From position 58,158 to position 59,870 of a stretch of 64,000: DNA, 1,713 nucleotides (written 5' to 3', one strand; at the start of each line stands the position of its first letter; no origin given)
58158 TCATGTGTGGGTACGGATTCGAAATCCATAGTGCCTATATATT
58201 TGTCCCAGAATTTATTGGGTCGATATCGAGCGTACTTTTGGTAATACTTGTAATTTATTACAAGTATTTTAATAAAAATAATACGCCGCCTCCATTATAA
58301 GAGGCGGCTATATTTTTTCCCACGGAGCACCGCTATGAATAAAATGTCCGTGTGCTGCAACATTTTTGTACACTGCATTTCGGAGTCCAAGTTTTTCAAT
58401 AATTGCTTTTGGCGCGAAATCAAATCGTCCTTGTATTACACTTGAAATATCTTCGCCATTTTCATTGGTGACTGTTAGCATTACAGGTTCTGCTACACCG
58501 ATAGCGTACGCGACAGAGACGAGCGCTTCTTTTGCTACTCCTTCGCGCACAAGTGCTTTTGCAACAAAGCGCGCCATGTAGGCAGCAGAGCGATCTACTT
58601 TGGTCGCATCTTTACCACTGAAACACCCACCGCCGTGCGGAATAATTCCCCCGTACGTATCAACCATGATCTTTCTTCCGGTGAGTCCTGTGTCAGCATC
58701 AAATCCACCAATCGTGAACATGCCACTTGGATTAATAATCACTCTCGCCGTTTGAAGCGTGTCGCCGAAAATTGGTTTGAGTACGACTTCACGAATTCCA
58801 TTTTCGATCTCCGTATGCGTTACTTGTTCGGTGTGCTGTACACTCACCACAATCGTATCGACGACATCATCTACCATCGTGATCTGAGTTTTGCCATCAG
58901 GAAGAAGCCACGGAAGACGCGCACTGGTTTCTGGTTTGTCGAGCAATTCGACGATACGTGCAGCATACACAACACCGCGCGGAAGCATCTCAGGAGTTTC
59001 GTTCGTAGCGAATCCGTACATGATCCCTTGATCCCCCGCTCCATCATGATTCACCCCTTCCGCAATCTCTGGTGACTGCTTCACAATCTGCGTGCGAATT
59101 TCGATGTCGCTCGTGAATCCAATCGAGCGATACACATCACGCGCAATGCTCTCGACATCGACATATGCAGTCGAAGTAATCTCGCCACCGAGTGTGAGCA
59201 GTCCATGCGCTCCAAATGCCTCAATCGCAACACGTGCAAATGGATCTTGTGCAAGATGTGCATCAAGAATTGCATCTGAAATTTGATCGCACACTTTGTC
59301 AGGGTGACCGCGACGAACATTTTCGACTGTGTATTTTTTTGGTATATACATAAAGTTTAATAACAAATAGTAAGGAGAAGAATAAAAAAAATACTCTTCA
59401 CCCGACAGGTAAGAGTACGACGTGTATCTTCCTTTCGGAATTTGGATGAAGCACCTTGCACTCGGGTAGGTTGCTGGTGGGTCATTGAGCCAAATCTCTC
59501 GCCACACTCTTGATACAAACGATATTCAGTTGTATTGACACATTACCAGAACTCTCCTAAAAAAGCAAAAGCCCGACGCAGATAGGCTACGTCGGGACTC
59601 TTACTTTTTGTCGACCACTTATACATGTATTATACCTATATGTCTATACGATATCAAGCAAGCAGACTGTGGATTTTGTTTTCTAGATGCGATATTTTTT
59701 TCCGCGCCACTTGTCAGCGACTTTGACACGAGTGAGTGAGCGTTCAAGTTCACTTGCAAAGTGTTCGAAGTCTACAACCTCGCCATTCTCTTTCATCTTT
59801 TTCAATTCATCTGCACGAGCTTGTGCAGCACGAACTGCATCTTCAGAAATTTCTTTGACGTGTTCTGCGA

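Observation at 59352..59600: SAM-I riboswitch plus terminator hidden inside the annotated 399-aa metK ORF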

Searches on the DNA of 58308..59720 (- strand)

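Call 10: search_rna_families(sources=[L001, L002, L003, L004, L005, L006, L007, L008, L009, L010, L011, L012, L013, L014, L015, L016, L017, L018, L019, L020], threshold=gathering)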
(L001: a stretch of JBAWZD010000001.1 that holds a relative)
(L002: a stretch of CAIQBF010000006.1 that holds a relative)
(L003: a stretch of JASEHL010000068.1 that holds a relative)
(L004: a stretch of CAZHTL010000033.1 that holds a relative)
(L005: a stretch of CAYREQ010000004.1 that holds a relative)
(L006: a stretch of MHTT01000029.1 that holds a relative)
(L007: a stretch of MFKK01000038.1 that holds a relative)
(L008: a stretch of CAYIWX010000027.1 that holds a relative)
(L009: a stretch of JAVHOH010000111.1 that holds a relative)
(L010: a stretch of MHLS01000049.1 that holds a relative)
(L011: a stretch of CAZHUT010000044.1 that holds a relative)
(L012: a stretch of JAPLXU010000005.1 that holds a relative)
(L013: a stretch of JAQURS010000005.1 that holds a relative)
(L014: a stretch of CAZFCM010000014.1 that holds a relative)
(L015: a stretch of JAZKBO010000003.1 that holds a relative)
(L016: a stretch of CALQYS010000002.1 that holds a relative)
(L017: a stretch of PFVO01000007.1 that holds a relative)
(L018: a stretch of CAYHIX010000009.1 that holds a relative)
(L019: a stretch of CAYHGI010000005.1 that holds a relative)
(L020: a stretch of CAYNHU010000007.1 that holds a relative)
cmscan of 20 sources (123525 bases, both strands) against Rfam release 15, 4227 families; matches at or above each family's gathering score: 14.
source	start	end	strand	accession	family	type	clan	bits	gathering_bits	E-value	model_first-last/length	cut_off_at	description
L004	41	114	-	RF00005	tRNA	Gene; tRNA;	CL00001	76.6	29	9.3e-15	1-71/71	no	tRNA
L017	2265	2338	-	RF00005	tRNA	Gene; tRNA;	CL00001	76.3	29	1.1e-14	1-71/71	no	tRNA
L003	305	378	-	RF00005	tRNA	Gene; tRNA;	CL00001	75.9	29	1.4e-14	1-71/71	no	tRNA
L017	1997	2068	-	RF00005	tRNA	Gene; tRNA;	CL00001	75.4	29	1.9e-14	1-71/71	no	tRNA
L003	566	638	-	RF00005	tRNA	Gene; tRNA;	CL00001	72.5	29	1.2e-13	1-71/71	no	tRNA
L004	178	250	-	RF00005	tRNA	Gene; tRNA;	CL00001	72.5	29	1.2e-13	1-71/71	no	tRNA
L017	2561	2633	-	RF00005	tRNA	Gene; tRNA;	CL00001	72.5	29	1.2e-13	1-71/71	no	tRNA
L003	151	221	+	RF00005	tRNA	Gene; tRNA;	CL00001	65.9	29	8e-12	1-71/71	no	tRNA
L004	416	521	+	RF00162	SAM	Cis-reg; riboswitch;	CL00012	56.8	44.4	3.6e-10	1-108/108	no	SAM riboswitch aptamer (S box leader)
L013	2827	2965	+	RF00162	SAM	Cis-reg; riboswitch;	CL00012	52.6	44.4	5.9e-09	1-108/108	no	SAM riboswitch aptamer (S box leader)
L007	2678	2791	+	RF00162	SAM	Cis-reg; riboswitch;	CL00012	52.2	44.4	7.6e-09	1-108/108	no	SAM riboswitch aptamer (S box leader)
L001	2834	2931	+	RF00162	SAM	Cis-reg; riboswitch;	CL00012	49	44.4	6.4e-08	1-108/108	no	SAM riboswitch aptamer (S box leader)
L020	2849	2946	+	RF00162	SAM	Cis-reg; riboswitch;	CL00012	48.9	44.4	6.8e-08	1-108/108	no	SAM riboswitch aptamer (S box leader)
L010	2634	2838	+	RF00162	SAM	Cis-reg; riboswitch;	CL00012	46.3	44.4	3.9e-07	1-108/108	no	SAM riboswitch aptamer (S box leader)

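Call 12: search_rna_families(sources=[L021, L022, L023, L024, L025, L026, L027, L028, L029, L030, L031, L032, L033, L034, L035, L036, L037, L038, L039, L040], threshold=gathering)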
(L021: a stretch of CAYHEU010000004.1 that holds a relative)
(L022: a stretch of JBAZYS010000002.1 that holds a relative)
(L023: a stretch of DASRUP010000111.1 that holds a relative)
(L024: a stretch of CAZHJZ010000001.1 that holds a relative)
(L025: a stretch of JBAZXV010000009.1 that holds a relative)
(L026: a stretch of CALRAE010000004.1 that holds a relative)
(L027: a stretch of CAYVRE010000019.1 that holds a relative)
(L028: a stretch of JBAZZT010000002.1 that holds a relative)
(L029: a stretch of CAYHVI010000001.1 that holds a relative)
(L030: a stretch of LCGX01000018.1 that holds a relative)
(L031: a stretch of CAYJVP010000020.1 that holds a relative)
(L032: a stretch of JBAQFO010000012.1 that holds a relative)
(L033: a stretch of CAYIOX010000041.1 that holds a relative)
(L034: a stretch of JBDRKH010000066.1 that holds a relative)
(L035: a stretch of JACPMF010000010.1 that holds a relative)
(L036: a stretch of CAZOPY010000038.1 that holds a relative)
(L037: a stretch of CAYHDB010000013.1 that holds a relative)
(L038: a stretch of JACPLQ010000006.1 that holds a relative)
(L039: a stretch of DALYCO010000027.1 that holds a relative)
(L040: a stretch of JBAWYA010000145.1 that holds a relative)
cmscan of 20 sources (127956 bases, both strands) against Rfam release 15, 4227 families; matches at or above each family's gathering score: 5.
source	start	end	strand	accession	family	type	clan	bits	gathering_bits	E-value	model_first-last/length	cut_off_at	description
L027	2712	2783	+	RF00005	tRNA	Gene; tRNA;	CL00001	75.2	29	2.3e-14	1-71/71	no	tRNA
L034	2811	2930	+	RF00162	SAM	Cis-reg; riboswitch;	CL00012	67.4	44.4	3.1e-13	1-108/108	no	SAM riboswitch aptamer (S box leader)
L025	1288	1397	+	RF00162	SAM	Cis-reg; riboswitch;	CL00012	56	44.4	6e-10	1-108/108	no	SAM riboswitch aptamer (S box leader)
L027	2841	2947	+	RF00162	SAM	Cis-reg; riboswitch;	CL00012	51.5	44.4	1.3e-08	1-108/108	no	SAM riboswitch aptamer (S box leader)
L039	2826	2923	+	RF00162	SAM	Cis-reg; riboswitch;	CL00012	45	44.4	9.8e-07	1-108/108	no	SAM riboswitch aptamer (S box leader)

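Call 13: search_rna_families(sources=[L041, L042, L043, L044, L045, L046, L047, L048, L049, L050, L051, L052, L053, L054, L055, L056, L057, L058, L059, L060], threshold=gathering)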
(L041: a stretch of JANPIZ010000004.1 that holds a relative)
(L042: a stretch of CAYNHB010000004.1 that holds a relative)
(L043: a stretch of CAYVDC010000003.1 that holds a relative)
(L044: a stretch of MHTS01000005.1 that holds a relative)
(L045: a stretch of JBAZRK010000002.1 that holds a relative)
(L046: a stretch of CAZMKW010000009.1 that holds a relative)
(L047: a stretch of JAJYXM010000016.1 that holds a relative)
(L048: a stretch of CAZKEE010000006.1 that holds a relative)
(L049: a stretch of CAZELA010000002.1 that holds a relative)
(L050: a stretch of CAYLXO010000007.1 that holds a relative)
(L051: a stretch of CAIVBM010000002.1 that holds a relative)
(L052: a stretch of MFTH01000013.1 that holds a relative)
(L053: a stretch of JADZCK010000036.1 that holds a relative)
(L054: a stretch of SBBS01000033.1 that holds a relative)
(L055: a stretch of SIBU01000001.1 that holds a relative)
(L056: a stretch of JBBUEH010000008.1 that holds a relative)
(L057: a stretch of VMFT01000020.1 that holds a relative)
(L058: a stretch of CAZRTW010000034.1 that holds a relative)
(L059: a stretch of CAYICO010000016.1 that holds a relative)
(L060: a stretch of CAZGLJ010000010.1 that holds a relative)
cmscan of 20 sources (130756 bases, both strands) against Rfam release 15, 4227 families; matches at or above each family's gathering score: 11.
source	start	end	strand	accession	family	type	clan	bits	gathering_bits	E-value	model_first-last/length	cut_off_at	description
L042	2693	2764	+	RF00005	tRNA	Gene; tRNA;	CL00001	73.8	29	5.7e-14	1-71/71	no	tRNA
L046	2520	2591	+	RF00005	tRNA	Gene; tRNA;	CL00001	72.1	29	1.7e-13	1-71/71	no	tRNA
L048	4145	4216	+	RF00005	tRNA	Gene; tRNA;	CL00001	71.8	29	2e-13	1-71/71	no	tRNA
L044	2470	2612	+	RF00162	SAM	Cis-reg; riboswitch;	CL00012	61.5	44.4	1.6e-11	1-108/108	no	SAM riboswitch aptamer (S box leader)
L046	2799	2934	+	RF00162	SAM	Cis-reg; riboswitch;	CL00012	55.3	44.4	1e-09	1-108/108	no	SAM riboswitch aptamer (S box leader)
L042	1979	2049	+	RF00005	tRNA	Gene; tRNA;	CL00001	53.9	29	1.8e-08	1-71/71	no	tRNA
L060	1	63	+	RF00005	tRNA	Gene; tRNA;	CL00001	50.5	29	1.5e-07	10-71/71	5'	tRNA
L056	2771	2887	+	RF00162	SAM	Cis-reg; riboswitch;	CL00012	50.1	44.4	3.3e-08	1-108/108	no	SAM riboswitch aptamer (S box leader)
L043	2820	2917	+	RF00162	SAM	Cis-reg; riboswitch;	CL00012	47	44.4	2.7e-07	1-108/108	no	SAM riboswitch aptamer (S box leader)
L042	2823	2943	+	RF00162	SAM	Cis-reg; riboswitch;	CL00012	46.5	44.4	3.7e-07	1-108/108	no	SAM riboswitch aptamer (S box leader)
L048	2839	2946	+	RF00162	SAM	Cis-reg; riboswitch;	CL00012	45.6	44.4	6.8e-07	1-108/108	no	SAM riboswitch aptamer (S box leader)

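Call 14: search_rna_families(sources=[L061, L062, L063, L064, L065, L066, L067, L068, L069, L070, L071, L072, L073, L074, L075, L076, L077, L078, L079, L080], threshold=gathering)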
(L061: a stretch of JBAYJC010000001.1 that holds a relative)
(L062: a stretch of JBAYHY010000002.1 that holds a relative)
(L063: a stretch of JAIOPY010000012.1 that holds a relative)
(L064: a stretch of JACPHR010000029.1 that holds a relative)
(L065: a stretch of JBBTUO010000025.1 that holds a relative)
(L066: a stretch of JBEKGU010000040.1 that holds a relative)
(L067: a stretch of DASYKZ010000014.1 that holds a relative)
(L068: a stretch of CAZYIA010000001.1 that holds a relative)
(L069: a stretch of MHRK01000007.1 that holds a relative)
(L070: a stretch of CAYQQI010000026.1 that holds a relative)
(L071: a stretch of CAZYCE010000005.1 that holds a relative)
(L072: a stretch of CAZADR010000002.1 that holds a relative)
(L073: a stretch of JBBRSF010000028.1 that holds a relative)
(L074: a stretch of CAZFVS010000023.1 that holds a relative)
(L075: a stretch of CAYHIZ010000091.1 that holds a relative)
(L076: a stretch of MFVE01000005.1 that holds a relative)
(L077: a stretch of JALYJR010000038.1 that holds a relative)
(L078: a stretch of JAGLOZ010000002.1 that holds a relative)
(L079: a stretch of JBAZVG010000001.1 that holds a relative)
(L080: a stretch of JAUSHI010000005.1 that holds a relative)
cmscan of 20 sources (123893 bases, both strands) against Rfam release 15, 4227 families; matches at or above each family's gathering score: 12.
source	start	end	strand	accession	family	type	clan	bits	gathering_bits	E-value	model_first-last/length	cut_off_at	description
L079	6101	7026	+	RF02541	LSU_rRNA_bacteria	Gene; rRNA;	CL00112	673.7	50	3.2e-218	1-872/2925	3'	Bacterial large subunit ribosomal RNA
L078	179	250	+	RF00005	tRNA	Gene; tRNA;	CL00001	74.8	29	3e-14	1-71/71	no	tRNA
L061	500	572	-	RF00005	tRNA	Gene; tRNA;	CL00001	71.9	29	1.8e-13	1-71/71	no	tRNA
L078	343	415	+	RF00005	tRNA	Gene; tRNA;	CL00001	69.4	29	8.9e-13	1-71/71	no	tRNA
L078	4944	5014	+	RF00005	tRNA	Gene; tRNA;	CL00001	66.9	29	4.4e-12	1-71/71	no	tRNA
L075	2313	2412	+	RF00162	SAM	Cis-reg; riboswitch;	CL00012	55.4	44.4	8.8e-10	1-108/108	no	SAM riboswitch aptamer (S box leader)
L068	2859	2955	+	RF00162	SAM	Cis-reg; riboswitch;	CL00012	54.2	44.4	2e-09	1-108/108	no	SAM riboswitch aptamer (S box leader)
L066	334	450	+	RF00162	SAM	Cis-reg; riboswitch;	CL00012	52.6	44.4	5.7e-09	1-108/108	no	SAM riboswitch aptamer (S box leader)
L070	643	737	+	RF00162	SAM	Cis-reg; riboswitch;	CL00012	51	44.4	1.7e-08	1-108/108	no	SAM riboswitch aptamer (S box leader)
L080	2742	2883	+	RF00162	SAM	Cis-reg; riboswitch;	CL00012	50.6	44.4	2.3e-08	1-108/108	no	SAM riboswitch aptamer (S box leader)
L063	1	84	+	RF00001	5S_rRNA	Gene; rRNA;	CL00113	45.6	38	5.7e-06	25-120/120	5'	5S ribosomal RNA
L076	2803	2917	+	RF00162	SAM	Cis-reg; riboswitch;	CL00012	44.4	44.4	1.4e-06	1-108/108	no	SAM riboswitch aptamer (S box leader)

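Call 30: search_rna_families(source=window, start=59340, end=59720, threshold=evalue, max_evalue=10)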
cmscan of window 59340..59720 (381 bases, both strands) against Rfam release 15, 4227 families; matches with E-value up to 10: 5.
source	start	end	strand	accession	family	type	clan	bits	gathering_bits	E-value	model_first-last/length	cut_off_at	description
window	59421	59519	-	RF00162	SAM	Cis-reg; riboswitch;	CL00012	48.7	44.4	2.4e-10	1-108/108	no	SAM riboswitch aptamer (S box leader)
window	59559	59666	-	RF01772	rnk_pseudo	Cis-reg; leader;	-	18.9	55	0.75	1-108/108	no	Pseudomonas rnk leader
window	59561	59638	-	RF02074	STnc240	Gene; sRNA;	-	16.5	55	9.4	1-77/77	no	Enterobacterial sRNA STnc240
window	59340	59373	+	RF02422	Bp1_738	Gene; sRNA;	-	14.1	45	1.2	175-208/208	5'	Burkholderia sRNA Bp1_Cand738_SIPHT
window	59442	59506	+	RF01124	sR36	Gene; snRNA; snoRNA; CD-box;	-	9.8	55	5.7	1-55/55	no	Small nucleolar RNA sR36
